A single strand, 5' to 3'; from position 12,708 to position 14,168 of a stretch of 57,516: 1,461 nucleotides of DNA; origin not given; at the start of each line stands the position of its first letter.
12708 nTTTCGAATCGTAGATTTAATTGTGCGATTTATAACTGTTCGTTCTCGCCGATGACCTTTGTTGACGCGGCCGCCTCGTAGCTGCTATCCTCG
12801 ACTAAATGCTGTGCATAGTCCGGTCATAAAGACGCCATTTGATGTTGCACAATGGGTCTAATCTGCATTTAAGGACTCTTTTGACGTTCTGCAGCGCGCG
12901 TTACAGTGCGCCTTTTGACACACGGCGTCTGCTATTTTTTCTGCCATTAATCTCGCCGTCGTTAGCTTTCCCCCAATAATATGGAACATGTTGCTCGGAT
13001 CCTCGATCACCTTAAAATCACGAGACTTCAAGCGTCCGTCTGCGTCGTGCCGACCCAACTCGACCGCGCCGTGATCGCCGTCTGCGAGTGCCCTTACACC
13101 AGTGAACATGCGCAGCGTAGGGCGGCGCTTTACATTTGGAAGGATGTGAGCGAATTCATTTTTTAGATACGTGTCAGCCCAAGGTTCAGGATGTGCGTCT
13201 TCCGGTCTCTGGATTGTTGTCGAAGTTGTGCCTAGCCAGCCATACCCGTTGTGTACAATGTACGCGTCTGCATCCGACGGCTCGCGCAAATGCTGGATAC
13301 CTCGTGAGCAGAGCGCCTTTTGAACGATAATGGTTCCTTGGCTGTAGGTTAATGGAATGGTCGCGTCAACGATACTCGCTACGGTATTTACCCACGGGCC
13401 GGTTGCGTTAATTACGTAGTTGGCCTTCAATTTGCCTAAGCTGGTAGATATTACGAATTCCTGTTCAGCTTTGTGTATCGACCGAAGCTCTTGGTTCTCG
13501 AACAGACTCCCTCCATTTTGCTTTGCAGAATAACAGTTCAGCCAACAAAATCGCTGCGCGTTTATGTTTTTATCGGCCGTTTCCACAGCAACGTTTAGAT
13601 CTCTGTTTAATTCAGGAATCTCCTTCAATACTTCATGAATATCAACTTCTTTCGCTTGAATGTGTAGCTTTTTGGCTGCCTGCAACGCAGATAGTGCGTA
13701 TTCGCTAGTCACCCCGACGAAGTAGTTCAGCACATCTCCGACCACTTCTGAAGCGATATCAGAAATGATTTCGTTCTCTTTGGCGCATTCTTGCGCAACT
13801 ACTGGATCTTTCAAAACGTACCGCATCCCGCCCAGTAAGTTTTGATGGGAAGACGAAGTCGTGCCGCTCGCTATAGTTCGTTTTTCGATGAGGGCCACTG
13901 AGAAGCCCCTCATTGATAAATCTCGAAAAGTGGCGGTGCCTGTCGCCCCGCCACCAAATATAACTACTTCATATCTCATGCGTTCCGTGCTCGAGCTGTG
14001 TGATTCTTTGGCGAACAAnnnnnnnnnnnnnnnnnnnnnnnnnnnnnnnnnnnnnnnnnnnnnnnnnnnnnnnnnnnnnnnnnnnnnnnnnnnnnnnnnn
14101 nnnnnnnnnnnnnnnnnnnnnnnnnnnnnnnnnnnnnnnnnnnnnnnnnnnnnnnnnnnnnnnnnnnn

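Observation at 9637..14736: Teichoic-acid-like polyol-phosphate module (TagF-like + LicC-like + FAD G3P-dehydrogenase-like) in an archaeon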

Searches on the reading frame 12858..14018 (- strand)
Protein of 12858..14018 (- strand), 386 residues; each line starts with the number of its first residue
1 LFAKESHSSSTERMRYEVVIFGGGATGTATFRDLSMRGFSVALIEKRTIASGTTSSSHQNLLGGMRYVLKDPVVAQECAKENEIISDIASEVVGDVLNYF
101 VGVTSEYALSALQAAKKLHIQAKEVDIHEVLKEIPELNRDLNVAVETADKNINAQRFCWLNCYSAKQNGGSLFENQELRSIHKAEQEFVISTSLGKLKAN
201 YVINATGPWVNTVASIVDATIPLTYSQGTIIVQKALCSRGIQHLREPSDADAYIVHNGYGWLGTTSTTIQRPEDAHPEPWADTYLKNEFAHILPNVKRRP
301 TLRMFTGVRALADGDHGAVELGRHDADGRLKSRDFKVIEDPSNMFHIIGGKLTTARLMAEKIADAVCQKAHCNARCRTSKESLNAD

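Call 3: search_protein_families(library=pfam, proteins=[window:12858-14018:-], max_evalue=0.01)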
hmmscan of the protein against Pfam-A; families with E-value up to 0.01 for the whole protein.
window:12858-14018:- (386 aa): 6 families
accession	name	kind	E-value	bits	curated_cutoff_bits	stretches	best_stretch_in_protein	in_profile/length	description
PF01266.30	DAO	-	7.8e-32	111.6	27.9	1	18-364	2-352/353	FAD dependent oxidoreductase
PF13738.12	Pyr_redox_3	-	1.2e-05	25.1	30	1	173-209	99-135/305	Pyridine nucleotide-disulphide oxidoreductase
PF13450.12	NAD_binding_8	-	1.9e-05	25.3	21.9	1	20-64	1-42/68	NAD(P)-binding Rossmann-like domain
PF07992.20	Pyr_redox_2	-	0.0016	18.4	26.1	0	16-161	1-58/291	Pyridine nucleotide-disulphide oxidoreductase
PF01494.25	FAD_binding_3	-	0.0021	17.8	22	1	16-136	2-80/349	FAD binding domain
PF03486.20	HI0933_like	-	0.0041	17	50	0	17-48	2-33/244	HI0933-like protein Rossmann domain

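Call 4: search_protein_families(library=ncbifam, proteins=[window:12858-14018:-], max_evalue=0.01)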
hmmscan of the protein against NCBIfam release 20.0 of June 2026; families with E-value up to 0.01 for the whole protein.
window:12858-14018:- (386 aa): 34 families (the best 25 are shown)
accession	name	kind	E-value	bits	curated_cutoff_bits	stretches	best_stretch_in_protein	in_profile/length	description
TIGR03377.1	glycerol3P_GlpA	equivalog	4.6e-81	272.9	552.8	1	17-384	1-376/530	anaerobic glycerol-3-phosphate dehydrogenase subunit GlpA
NF008313.0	PRK11101.1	equivalog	8.7e-55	186.3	425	1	11-383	4-386/548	anaerobic glycerol-3-phosphate dehydrogenase subunit A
NF008899.0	PRK12266.1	equivalog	3.9e-28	98.2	360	1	13-383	4-392/508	glycerol-3-phosphate dehydrogenase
NF009906.0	PRK13369.1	equivalog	1.1e-24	86.9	352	1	12-364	3-372/502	glycerol-3-phosphate dehydrogenase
NF033461.1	glycerol3P_ox_1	equivalog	4.2e-13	48.4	840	1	13-216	16-242/607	type 1 glycerol-3-phosphate oxidase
TIGR02352.1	thiamin_ThiO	equivalog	1.7e-12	47.1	250.8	2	120-309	115-303/351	glycine oxidase ThiO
NF033460.1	glycerol3P_ox_II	equivalog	3.6e-12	46.1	460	1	125-219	121-217/361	type 2 glycerol-3-phosphate oxidase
NF008425.0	PRK11259.1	equivalog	7.1e-10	38.4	257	1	14-217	3-212/377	N-methyl-L-tryptophan oxidase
NF050086.1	pipecolate_AmaA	exception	9.7e-08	31.1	600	1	11-59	21-69/425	L-pipecolate oxidase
TIGR01377.1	soxA_mon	subfamily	7.6e-06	24.9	479.65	1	16-224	1-214/381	amino oxidase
NF008726.1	PRK11728.1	equivalog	8.3e-06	24.9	299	1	16-220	1-212/389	L-2-hydroxyglutarate oxidase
NF010311.1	PRK13748.1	subfamily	1.6e-05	23.9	600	1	166-237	320-391/560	mercury(II) reductase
TIGR02032.1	GG-red-SF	subfamily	3.2e-05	23.8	158.8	0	16-48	1-33/297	geranylgeranyl reductase family protein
TIGR03197.1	MnmC_Cterm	equivalog_domain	4.9e-05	22.6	174.2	1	18-59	2-43/400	FAD-dependent 5-carboxymethylaminomethyl-2-thiouridine(34) oxidoreductase MnmC1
NF041853.1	hythiocyan_redase_MerA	equivalog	7.6e-05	21.7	650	0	166-236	212-281/440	hypothiocyanous acid reductase MerA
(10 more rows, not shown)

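Call 11: search_solved_structures(query=window:12858-14018:-, max_evalue=0.001)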
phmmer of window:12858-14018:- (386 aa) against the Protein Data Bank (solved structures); distinct sequences matched with E-value up to 0.001: 12.
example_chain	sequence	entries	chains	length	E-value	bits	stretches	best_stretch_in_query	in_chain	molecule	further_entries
3da1_A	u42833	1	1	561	6.3e-15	58.5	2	14-92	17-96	Glycerol-3-phosphate dehydrogenase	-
2qcu_A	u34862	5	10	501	7.8e-10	41.7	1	17-90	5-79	Aerobic glycerol-3-phosphate dehydrogenase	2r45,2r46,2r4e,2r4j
4ysh_A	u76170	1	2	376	2e-09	40.4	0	15-74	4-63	Glycine oxidase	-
2rgh_A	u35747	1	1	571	8.4e-09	38.3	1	1-91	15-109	Alpha-Glycerophosphate Oxidase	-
2rgo_A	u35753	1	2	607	9.4e-09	38.1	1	1-91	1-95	Alpha-Glycerophosphate Oxidase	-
1y56_B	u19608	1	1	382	6e-08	35.5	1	16-310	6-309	sarcosine oxidase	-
1ryi_A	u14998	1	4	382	1.3e-05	27.9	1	13-212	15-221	GLYCINE OXIDASE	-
1ng3_A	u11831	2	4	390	1.3e-05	27.8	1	13-212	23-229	Glycine oxidase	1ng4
9woz_A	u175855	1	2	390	1.3e-05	27.8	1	13-212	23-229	Glycine oxidase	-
3if9_A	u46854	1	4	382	1.5e-05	27.7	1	13-212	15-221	Glycine oxidase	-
7cyx_A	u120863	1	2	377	3.1e-05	26.6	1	15-325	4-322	Glycine oxidase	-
7exs_A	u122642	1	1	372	0.0006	22.3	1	18-225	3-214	Sarcosine oxidase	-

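Call 28: find_homologous_proteins(query=window:12858-13982:-)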
Query window:12858-13982:- (374 aa): 1311 proteins with E <= 0.001 among 8000 candidates; the best 120 are listed.
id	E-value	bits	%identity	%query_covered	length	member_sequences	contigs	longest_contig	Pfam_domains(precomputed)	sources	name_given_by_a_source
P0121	3.6e-234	795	95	100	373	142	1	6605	PF01266.31,PF13450.13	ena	-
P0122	4.1e-221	752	89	100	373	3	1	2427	PF01266.31,PF13450.13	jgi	jgi:glycerol-3-phosphate dehydrogenase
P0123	7.9e-219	744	87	100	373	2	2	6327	PF01266.31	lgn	-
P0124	1.9e-217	739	88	100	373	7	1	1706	PF01266.31,PF13450.13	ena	-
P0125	6.4e-203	692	84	100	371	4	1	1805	PF01266.31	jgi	jgi:glycerol-3-phosphate dehydrogenase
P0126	3.2e-201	686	83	100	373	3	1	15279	PF01266.31,PF13738.13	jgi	jgi:glycerol-3-phosphate dehydrogenase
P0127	8.3e-201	685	82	100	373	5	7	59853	PF01266.31,PF13450.13,PF13738.13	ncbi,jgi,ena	ncbi:MAG: FAD-dependent oxidoreductase [Halobacteriota archaeon]|jgi:glycerol-3-phosphate dehydrogen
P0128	2.0e-168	578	70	99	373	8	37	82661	PF01266.31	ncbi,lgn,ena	ncbi:MAG: FAD-dependent oxidoreductase [Halobacteriota archaeon]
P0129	8.6e-167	573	70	100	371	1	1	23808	PF01266.31,PF13738.13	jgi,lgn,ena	-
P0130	1.7e-166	572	69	99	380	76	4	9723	PF01266.31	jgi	-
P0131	5.5e-162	557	67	99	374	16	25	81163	PF01266.31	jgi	jgi:glycerol-3-phosphate dehydrogenase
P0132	5.4e-152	524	64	99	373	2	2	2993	PF01266.31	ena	-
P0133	1.9e-143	496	61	99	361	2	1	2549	PF01266.31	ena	-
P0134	9.2e-135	468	58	99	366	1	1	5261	PF01266.31,PF13738.13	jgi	-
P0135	4.8e-134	465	56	99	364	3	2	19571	PF01266.31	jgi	-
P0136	5.6e-133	462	56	99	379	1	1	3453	PF01266.31,PF07992.21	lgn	-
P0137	3.5e-127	443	54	99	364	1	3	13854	PF01266.31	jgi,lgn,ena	-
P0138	3.4e-123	429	52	95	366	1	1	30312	PF01266.31,PF07992.21,PF13738.13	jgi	jgi:glycerol-3-phosphate dehydrogenase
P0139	3.5e-123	429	53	100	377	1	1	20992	PF01266.31,PF13738.13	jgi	-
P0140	3.7e-121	423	53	99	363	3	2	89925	PF01266.31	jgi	-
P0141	8.4e-120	418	51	99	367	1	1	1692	PF01266.31,PF07992.21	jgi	jgi:glycerol-3-phosphate dehydrogenase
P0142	8.5e-119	415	52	99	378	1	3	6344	PF01266.31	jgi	jgi:glycerol-3-phosphate dehydrogenase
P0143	1.2e-118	415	54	98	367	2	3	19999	PF01266.31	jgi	jgi:glycerol-3-phosphate dehydrogenase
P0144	1.5e-118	414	53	99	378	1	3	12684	PF01266.31,PF13738.13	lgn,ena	-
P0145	1.0e-117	412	51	98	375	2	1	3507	PF01266.31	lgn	-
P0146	1.6e-117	411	52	99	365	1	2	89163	PF01266.31,PF07992.21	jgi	-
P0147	4.1e-117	409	52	100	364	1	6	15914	PF01266.31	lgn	-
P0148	8.2e-117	409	51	95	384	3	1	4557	PF01266.31,PF13450.13,PF13738.13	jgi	jgi:glycerol-3-phosphate dehydrogenase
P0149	1.1e-116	408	51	94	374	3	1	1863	PF01266.31,PF13738.13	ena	-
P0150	1.7e-116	407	52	98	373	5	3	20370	PF01266.31,PF13450.13,PF07992.21,PF13738.13,PF01494.26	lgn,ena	-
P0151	4.1e-116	406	52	99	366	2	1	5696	PF01266.31,PF07992.21,PF13738.13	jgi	-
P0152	1.5e-115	404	52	94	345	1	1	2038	PF01266.31,PF13738.13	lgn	-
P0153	5.0e-115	403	52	99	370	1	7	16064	PF01266.31,PF13738.13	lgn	-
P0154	6.2e-115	402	50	99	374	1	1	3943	PF01266.31,PF13738.13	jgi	jgi:glycerol-3-phosphate dehydrogenase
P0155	6.8e-114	399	50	99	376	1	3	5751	PF01266.31,PF13738.13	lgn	-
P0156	1.2e-112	395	50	95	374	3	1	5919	PF01266.31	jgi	jgi:glycerol-3-phosphate dehydrogenase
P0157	1.9e-112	394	49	98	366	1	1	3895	PF01266.31,PF07992.21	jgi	-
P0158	5.3e-112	393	51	99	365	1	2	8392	PF01266.31,PF13450.13,PF07992.21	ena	-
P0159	6.3e-112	392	51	94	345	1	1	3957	PF01266.31,PF13738.13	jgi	-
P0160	2.2e-111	391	49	99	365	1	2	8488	PF01266.31,PF12831.14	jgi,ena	-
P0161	2.4e-111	391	49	99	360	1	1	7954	PF01266.31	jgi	-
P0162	2.6e-111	390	51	99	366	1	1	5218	PF01266.31,PF13450.13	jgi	jgi:glycerol-3-phosphate dehydrogenase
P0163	4.5e-111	390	49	99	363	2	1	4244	PF01266.31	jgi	jgi:glycerol-3-phosphate dehydrogenase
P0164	5.0e-111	389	49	97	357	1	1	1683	PF01266.31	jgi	jgi:glycerol-3-phosphate dehydrogenase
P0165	8.0e-111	389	50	99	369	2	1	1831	PF01266.31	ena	-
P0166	1.0e-110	388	50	99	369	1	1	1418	PF01266.31,PF13738.13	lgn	-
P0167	1.9e-110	388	49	100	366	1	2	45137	PF01266.31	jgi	-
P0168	9.2e-110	385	51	98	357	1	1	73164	PF01266.31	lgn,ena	-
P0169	1.0e-109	385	50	100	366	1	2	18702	PF01266.31,PF13450.13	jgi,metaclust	metaclust:\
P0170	2.4e-109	384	50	99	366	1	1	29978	PF01266.31,PF13450.13,PF12831.14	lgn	-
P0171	3.4e-109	383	49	99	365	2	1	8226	PF01266.31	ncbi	-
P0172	9.4e-109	382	48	100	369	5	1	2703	PF01266.31,PF01134.29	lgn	-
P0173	9.7e-109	382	49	98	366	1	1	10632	PF01266.31,PF07992.21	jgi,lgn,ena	-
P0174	2.2e-108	381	47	98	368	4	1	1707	PF01266.31,PF07992.21,PF13738.13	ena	-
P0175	3.1e-108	380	49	99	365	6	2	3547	PF01266.31,PF07992.21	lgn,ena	-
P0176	7.3e-107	376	49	99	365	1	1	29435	PF01266.31,PF13450.13,PF12831.14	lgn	-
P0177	1.7e-105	371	47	97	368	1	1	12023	PF01266.31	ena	-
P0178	3.8e-105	370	51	99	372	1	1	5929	PF01266.31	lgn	-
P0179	3.8e-104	367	50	99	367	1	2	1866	PF01266.31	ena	-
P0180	1.2e-101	359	47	99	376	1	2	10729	PF01266.31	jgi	jgi:glycerol-3-phosphate dehydrogenase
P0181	1.5e-100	355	45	98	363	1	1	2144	PF01266.31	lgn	-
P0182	4.3e-99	350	48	99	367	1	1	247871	PF01266.31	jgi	jgi:glycerol-3-phosphate dehydrogenase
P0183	1.3e-94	335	48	94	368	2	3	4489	PF01266.31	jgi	jgi:glycerol-3-phosphate dehydrogenase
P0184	1.8e-91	325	44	95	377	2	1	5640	PF01266.31,PF13738.13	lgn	-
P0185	2.0e-89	318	44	99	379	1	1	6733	PF01266.31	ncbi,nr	ncbi:FAD-dependent oxidoreductase [Candidatus Woesearchaeota archaeon]|nr:FAD-dependent oxidoreducta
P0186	7.9e-89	316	44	98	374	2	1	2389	PF01266.31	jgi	jgi:glycerol-3-phosphate dehydrogenase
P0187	3.4e-87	311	43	94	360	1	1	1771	PF01266.31,PF07992.21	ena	-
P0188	2.4e-85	305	41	95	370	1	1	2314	PF01266.31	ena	-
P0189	2.4e-84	302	51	78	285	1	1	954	PF01266.31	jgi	jgi:glycerol-3-phosphate dehydrogenase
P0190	1.5e-73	266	54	61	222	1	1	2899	PF01266.31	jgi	jgi:glycerol-3-phosphate dehydrogenase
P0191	4.4e-58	215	37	98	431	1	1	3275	PF01266.31,PF00890.31,PF01494.26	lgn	-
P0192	5.7e-57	212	50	57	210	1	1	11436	PF01266.31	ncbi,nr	ncbi:MAG TPA: FAD-dependent oxidoreductase, partial [Methanomassiliicoccales archaeon]|nr:FAD-depend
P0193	1.1e-53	201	34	99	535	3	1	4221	PF01266.31,PF04324.21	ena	-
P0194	7.4e-53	198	34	99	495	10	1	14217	PF01946.24,PF01266.31,PF13450.13,PF07992.21,PF04324.21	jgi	-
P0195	8.3e-51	191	33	99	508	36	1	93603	PF01266.31,PF00890.31,PF04324.21,PF12831.14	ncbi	-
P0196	8.4e-51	191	36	99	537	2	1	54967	PF01266.31,PF04324.21,PF01494.26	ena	-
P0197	2.8e-50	190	34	98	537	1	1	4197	PF01266.31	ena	-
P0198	4.1e-50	189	34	98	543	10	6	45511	PF01266.31,PF01494.26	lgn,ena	-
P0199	4.6e-50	189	33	99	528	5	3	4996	PF01266.31,PF04324.21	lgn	-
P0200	6.6e-50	188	33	100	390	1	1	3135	PF01266.31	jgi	jgi:glycerol-3-phosphate dehydrogenase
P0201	6.5e-49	185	34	99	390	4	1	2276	PF01266.31,PF00890.31,PF01494.26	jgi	jgi:glycerol-3-phosphate dehydrogenase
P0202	6.7e-49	185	34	98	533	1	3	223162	PF01266.31,PF04324.21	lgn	-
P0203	7.6e-49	185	34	98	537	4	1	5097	PF01266.31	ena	-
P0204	2.8e-48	183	33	99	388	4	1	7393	PF01266.31,PF07992.21,PF01494.26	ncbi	-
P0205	3.4e-48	183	32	99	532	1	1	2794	PF01266.31,PF04324.21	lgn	-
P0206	4.5e-48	182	34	98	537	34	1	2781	PF01266.31,PF01494.26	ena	-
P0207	8.5e-48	181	35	99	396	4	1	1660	PF01266.31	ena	-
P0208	1.3e-47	181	36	98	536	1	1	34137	PF01266.31,PF01494.26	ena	-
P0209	1.4e-47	181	32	98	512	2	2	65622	PF01266.31,PF07992.21,PF01494.26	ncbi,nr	ncbi:MAG: anaerobic glycerol-3-phosphate dehydrogenase subunit A [Desulfobacterales bacterium]|nr:an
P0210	1.6e-47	181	36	98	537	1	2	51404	PF01266.31,PF04324.21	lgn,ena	-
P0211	1.7e-47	181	33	98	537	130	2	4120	PF01266.31,PF01494.26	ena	-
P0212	2.4e-47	180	33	97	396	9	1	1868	PF01266.31,PF00890.31,PF07992.21,PF00070.34,PF01494.26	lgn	-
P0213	3.5e-47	179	32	94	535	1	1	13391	PF01266.31,PF00890.31,PF07992.21,PF04324.21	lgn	-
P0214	6.9e-47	179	33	98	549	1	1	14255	PF01266.31,PF00890.31,PF04324.21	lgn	-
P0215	7.2e-47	178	32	99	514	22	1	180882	PF01266.31,PF04324.21,PF01494.26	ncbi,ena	-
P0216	7.4e-47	178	33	99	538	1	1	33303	PF01266.31,PF01494.26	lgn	-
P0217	8.4e-47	178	33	99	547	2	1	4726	PF01266.31,PF01494.26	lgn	-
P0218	8.8e-47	178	33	99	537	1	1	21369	PF01266.31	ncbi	-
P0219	1.0e-46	178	33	98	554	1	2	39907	PF01266.31,PF07992.21,PF01494.26,PF12831.14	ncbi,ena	-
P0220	1.4e-46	178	32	100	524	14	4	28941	PF16901.11,PF01266.31,PF01494.26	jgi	jgi:glycerol-3-phosphate dehydrogenase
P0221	1.4e-46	177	32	99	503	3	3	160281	PF01266.31,PF04324.21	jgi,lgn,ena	-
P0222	1.5e-46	177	33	97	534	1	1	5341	PF01266.31,PF04324.21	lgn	-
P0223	2.1e-46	177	33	98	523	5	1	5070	PF01266.31,PF00890.31,PF01494.26,PF12831.14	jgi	-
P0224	2.4e-46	177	34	98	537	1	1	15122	PF01266.31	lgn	-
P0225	3.0e-46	176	32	99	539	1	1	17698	PF01266.31,PF04324.21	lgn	-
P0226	3.3e-46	176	33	99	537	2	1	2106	PF01266.31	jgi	jgi:glycerol-3-phosphate dehydrogenase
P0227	3.5e-46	176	32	99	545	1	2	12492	PF01266.31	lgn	-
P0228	5.1e-46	176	32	97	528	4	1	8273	PF01266.31,PF00890.31,PF04324.21,PF01494.26,PF12831.14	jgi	jgi:glycerol-3-phosphate dehydrogenase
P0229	6.3e-46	175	34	99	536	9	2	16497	PF01266.31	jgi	jgi:glycerol-3-phosphate dehydrogenase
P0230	9.7e-46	175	32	99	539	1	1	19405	PF01266.31,PF01494.26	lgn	-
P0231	1.4e-45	174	32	99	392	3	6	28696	PF01266.31,PF00890.31,PF01494.26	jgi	jgi:glycerol-3-phosphate dehydrogenase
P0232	1.4e-45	174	33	97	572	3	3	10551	PF01266.31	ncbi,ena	-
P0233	1.4e-45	174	32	99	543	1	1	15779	PF01266.31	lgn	-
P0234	2.6e-45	173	33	100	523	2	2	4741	PF01266.31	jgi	-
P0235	2.9e-45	173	34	95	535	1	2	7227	PF01266.31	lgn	-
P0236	4.3e-45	173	33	99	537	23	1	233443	PF01266.31,PF04324.21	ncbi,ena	-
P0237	4.7e-45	172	33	98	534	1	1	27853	PF01266.31,PF00890.31,PF07992.21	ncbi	-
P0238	5.3e-45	172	32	98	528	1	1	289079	PF01266.31,PF00890.31,PF04324.21,PF01494.26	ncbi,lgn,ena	-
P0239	5.4e-45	172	34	98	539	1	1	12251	PF01266.31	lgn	-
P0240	8.0e-45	172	33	98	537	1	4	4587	PF01266.31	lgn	-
